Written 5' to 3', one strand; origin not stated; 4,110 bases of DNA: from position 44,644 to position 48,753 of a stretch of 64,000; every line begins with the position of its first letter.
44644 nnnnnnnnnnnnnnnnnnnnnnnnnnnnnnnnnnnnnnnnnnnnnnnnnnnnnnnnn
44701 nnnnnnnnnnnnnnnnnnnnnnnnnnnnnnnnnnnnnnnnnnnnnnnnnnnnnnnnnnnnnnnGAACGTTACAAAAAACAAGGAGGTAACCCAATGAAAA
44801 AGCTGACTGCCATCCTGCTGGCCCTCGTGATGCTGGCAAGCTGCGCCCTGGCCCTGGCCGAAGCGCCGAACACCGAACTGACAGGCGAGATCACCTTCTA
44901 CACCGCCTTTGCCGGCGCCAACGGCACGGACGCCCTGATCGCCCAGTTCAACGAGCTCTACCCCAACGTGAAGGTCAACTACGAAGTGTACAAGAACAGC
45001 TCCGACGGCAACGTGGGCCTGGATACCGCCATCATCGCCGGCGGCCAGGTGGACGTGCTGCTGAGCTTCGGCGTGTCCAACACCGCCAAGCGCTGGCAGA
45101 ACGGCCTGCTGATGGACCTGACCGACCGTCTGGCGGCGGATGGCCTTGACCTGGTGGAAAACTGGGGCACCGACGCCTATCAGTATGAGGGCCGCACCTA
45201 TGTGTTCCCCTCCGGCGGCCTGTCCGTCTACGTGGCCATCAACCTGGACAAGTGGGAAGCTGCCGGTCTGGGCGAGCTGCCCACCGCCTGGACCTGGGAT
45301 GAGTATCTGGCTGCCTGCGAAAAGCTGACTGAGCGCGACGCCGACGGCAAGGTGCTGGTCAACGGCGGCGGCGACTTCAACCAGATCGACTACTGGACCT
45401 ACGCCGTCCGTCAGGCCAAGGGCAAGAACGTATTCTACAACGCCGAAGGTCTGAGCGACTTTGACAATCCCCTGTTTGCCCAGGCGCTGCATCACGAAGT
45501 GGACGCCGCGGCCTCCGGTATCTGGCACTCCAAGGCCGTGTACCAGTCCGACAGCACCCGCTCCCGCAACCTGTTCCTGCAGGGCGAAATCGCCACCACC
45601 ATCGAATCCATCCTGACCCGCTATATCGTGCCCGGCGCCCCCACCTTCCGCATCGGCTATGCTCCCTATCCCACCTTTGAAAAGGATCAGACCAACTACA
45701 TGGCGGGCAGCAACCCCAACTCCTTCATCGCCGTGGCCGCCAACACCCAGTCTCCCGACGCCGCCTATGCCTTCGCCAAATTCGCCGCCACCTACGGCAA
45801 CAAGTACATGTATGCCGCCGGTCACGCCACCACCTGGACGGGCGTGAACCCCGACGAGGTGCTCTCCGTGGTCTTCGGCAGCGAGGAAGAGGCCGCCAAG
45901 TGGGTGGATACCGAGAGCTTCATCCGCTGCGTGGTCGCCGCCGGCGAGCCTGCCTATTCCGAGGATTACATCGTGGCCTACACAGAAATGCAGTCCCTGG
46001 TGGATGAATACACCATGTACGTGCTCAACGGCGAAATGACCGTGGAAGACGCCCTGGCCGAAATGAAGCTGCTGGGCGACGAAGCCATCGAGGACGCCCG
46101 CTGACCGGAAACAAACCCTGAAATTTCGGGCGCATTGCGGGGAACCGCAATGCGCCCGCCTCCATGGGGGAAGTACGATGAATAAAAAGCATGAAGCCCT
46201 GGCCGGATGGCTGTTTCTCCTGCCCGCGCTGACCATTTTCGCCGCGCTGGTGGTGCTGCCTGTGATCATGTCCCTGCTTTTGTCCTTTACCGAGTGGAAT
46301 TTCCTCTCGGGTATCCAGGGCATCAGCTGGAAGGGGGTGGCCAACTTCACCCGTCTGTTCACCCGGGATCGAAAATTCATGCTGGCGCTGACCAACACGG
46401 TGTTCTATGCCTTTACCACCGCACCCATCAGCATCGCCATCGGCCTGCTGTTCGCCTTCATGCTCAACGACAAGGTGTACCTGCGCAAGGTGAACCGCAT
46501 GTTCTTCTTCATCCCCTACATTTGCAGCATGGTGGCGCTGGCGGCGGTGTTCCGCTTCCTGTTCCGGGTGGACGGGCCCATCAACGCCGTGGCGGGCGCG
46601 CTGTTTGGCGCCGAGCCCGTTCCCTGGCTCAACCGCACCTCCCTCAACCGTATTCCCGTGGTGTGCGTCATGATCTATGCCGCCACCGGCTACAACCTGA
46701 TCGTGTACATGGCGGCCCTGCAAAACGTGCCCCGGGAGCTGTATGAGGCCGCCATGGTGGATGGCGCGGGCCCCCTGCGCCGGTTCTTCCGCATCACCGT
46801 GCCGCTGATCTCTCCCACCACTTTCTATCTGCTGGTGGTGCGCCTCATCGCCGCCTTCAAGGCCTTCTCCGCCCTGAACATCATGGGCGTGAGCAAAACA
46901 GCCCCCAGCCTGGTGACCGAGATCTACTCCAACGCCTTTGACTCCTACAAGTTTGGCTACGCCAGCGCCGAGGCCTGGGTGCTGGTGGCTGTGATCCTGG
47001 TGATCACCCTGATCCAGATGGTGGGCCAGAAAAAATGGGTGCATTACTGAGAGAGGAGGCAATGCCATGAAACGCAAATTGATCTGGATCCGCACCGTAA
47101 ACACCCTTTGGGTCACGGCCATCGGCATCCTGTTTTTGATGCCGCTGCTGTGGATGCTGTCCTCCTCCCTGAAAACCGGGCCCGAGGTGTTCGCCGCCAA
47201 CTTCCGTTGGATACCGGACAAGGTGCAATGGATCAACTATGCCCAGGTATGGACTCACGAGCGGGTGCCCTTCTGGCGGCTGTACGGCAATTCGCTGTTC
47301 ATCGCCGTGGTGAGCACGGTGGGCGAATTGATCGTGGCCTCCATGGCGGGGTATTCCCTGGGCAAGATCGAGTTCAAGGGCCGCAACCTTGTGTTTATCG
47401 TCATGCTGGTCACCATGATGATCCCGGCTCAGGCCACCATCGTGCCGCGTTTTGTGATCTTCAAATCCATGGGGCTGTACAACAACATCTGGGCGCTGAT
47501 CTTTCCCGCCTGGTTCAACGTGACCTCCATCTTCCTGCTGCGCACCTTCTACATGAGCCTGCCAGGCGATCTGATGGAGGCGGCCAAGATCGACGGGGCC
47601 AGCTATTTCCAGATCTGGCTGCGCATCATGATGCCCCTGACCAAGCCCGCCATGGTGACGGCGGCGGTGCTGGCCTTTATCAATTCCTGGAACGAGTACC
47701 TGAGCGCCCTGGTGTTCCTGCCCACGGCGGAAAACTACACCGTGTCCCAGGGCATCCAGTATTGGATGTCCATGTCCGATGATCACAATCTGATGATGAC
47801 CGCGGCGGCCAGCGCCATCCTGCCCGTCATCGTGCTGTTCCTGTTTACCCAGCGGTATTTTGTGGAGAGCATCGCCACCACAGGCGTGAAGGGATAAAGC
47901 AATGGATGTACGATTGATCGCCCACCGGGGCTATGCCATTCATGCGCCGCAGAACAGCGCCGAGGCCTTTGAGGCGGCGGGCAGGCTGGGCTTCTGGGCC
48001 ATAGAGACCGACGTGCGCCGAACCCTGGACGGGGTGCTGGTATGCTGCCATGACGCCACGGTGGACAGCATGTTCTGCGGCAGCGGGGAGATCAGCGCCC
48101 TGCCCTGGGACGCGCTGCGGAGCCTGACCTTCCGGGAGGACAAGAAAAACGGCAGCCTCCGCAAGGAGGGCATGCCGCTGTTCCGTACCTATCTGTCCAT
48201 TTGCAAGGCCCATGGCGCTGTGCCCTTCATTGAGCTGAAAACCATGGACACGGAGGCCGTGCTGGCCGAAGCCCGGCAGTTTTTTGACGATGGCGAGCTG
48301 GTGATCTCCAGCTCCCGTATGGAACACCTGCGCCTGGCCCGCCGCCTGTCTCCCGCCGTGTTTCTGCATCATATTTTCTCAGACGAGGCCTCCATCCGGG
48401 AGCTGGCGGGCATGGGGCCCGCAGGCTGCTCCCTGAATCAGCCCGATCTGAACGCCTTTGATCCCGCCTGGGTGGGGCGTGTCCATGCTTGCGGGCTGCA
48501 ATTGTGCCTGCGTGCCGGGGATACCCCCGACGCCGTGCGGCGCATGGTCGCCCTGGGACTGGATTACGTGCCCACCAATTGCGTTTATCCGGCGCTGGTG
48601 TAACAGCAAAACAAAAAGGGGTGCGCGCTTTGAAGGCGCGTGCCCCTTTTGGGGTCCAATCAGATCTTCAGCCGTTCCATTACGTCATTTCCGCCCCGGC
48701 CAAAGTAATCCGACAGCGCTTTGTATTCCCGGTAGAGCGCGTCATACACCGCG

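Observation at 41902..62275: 20-kb sugar island built around five paralogous FAD-dependent oxidoreductases with no recognisable glycoside hydrolase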

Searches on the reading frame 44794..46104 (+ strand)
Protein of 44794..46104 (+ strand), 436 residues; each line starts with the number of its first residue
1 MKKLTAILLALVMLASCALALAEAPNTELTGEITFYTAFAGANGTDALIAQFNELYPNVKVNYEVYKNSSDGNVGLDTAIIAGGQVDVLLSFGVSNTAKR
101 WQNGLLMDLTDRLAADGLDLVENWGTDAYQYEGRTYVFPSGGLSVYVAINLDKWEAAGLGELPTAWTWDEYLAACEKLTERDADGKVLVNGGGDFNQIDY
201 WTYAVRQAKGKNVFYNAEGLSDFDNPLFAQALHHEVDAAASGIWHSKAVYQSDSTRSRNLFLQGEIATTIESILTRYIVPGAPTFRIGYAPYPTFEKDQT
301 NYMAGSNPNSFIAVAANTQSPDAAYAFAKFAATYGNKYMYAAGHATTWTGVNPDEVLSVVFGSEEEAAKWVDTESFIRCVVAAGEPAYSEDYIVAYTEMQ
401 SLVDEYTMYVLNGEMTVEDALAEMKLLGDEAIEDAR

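Call 4: search_protein_families(library=pfam, proteins=[window:44794-46104:+], max_evalue=0.01)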
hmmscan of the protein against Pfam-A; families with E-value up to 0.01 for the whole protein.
window:44794-46104:+ (436 aa): 1 family
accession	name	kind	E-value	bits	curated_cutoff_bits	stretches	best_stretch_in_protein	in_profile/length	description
PF01547.30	SBP_bac_1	-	6.6e-30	105.6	26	1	45-336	10-305/307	Bacterial extracellular solute-binding protein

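Call 43: search_solved_structures(query=window:44794-46104:+, max_evalue=0.001)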
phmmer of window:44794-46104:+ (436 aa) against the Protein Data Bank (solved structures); distinct sequences matched with E-value up to 0.001: 8.
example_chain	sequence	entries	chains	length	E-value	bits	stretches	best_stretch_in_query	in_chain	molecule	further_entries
5f7v_A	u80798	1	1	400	9.7e-12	47.8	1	31-330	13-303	Lmo0181 protein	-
8xba_A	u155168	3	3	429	7.8e-10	41.6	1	49-217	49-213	XylA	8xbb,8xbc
6rjy_A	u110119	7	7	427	7.8e-07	31.7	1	48-236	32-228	Arabino-oligosaccharids-binding protein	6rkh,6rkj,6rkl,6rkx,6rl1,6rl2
3zkk_A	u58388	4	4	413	9.7e-07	31.4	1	33-226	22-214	XOS BINDING PROTEIN | PUTATIVE SUGAR TRANSPORTER SOLUTE-BINDING PROTEIN | SUGAR TRANSPORTER SOLUTE-BINDING PROTEIN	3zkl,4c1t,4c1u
3quf_A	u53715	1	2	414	7.5e-06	28.4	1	32-333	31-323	Extracellular solute-binding protein, family 1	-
4qrz_A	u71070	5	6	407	7.5e-06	28.4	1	46-180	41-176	ABC-TYPE SUGAR TRANSPORTER | ABC transporter, substrate binding protein (Sugar)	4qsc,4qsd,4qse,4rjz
9xor_A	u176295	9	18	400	0.00062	22.1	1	47-340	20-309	maltose-binding protein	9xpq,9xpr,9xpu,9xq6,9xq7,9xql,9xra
7vfq_A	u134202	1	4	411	0.00074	21.9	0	45-177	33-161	Extracellular solute-binding protein, family 1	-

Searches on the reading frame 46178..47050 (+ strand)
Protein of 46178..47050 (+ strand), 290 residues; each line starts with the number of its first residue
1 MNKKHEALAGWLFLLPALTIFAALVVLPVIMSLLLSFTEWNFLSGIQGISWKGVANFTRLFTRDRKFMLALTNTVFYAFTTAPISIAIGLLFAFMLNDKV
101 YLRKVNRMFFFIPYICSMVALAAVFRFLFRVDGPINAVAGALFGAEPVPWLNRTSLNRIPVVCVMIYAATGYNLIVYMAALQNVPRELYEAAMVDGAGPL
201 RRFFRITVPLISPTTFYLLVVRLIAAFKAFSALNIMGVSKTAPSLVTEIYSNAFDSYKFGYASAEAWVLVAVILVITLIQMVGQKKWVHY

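Call 4: search_protein_families(library=pfam, proteins=[window:46178-47050:+], max_evalue=0.01)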
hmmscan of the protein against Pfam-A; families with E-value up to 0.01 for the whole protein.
window:46178-47050:+ (290 aa): 1 family
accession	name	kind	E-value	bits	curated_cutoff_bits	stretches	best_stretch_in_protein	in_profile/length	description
PF00528.27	BPD_transp_1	-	5.9e-18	65.7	26.4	1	86-280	2-175/184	Binding-protein-dependent transport system inner membrane component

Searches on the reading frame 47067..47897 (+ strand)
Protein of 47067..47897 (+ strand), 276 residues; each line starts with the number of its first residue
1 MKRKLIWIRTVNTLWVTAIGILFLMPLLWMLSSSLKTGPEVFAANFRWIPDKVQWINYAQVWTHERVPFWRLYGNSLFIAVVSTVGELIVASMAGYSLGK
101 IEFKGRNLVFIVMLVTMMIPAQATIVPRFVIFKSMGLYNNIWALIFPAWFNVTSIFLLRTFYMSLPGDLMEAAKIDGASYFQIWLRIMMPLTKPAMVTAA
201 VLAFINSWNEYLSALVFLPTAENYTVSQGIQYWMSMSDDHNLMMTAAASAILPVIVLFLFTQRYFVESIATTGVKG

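Call 4: search_protein_families(library=pfam, proteins=[window:47067-47897:+], max_evalue=0.01)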
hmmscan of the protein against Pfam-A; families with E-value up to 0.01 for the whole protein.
window:47067-47897:+ (276 aa): 1 family
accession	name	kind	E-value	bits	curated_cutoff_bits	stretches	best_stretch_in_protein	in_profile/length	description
PF00528.27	BPD_transp_1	-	2.5e-18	66.9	26.4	1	92-268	2-181/184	Binding-protein-dependent transport system inner membrane component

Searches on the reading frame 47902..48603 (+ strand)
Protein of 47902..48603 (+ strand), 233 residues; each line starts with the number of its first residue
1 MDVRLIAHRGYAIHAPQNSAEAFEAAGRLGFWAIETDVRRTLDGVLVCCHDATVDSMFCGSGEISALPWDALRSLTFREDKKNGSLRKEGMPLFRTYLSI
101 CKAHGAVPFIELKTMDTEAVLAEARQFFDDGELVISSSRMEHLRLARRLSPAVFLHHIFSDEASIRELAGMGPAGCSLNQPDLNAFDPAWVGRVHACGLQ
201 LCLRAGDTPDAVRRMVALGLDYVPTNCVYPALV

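Call 3: search_protein_families(library=pfam, proteins=[window:47902-48603:+], max_evalue=0.01)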
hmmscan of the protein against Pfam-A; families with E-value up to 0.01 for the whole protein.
window:47902-48603:+ (233 aa): 1 family
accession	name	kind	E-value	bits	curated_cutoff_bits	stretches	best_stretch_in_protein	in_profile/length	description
PF03009.23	GDPD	-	9.3e-24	85.3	23.6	1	8-226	1-240/244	Glycerophosphoryl diester phosphodiesterase family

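Call 8: search_protein_families(library=ncbifam, proteins=[window:47902-48603:+], max_evalue=0.001)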
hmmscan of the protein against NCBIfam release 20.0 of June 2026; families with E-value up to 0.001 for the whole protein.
window:47902-48603:+ (233 aa): 2 families
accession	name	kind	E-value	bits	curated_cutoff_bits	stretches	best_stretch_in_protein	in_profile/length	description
NF006989.0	PRK09454.1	equivalog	7.2e-21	74.7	264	1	4-226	11-239/251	glycerophosphodiester phosphodiesterase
NF053857.1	LysphglycPlipDStph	equivalog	6.4e-09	35.5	450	1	5-75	48-118/305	lysophosphatidylglycerol phospholipase D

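Call 54: find_encoding_contigs(protein=window:47902-48603:+, flank=10000, max_places=4)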
Protein window:47902-48603:+ (233 aa): 23 contigs read that carry it; 4 places shown.
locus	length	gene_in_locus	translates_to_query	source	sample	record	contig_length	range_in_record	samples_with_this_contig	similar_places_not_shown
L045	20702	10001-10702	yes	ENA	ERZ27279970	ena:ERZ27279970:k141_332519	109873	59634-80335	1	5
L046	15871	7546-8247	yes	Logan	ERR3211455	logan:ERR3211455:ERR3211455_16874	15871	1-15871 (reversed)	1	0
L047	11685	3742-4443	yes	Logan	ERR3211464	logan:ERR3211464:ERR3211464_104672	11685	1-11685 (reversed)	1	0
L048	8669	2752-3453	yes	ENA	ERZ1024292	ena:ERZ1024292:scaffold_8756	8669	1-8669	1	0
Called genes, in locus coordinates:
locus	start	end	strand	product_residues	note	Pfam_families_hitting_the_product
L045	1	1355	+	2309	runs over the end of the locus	PF11329:DUF3131, PF10091:Glycoamylase, PF06165:GH94_b-supersand, PF17167:Glyco_hydro_94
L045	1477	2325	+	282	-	PF01471:PG_binding_1, PF02805:Ada_Zn_binding (weak)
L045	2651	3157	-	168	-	PF04434:SWIM (weak)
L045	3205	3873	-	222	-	PF13173:AAA_14, PF13635:DUF4143 (weak)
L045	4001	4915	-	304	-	PF02311:AraC_binding, PF00165:HTH_AraC (weak), PF12833:HTH_18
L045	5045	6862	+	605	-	PF00890:FAD_binding_2 (weak), PF01266:DAO (weak), PF12831:FAD_oxidored, PF13450:NAD_binding_8 (weak)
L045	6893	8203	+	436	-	PF01547:SBP_bac_1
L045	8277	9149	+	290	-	PF00528:BPD_transp_1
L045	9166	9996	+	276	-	PF00528:BPD_transp_1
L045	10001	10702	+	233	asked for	PF03009:GDPD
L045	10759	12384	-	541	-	PF00370:FGGY_N, PF02782:FGGY_C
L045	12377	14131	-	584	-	PF00890:FAD_binding_2 (weak), PF01266:DAO (weak), PF12831:FAD_oxidored, PF13450:NAD_binding_8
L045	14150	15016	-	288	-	PF00528:BPD_transp_1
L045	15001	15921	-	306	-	PF00528:BPD_transp_1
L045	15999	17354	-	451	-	PF01547:SBP_bac_1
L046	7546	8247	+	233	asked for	PF03009:GDPD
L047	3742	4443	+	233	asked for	PF03009:GDPD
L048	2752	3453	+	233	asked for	PF03009:GDPD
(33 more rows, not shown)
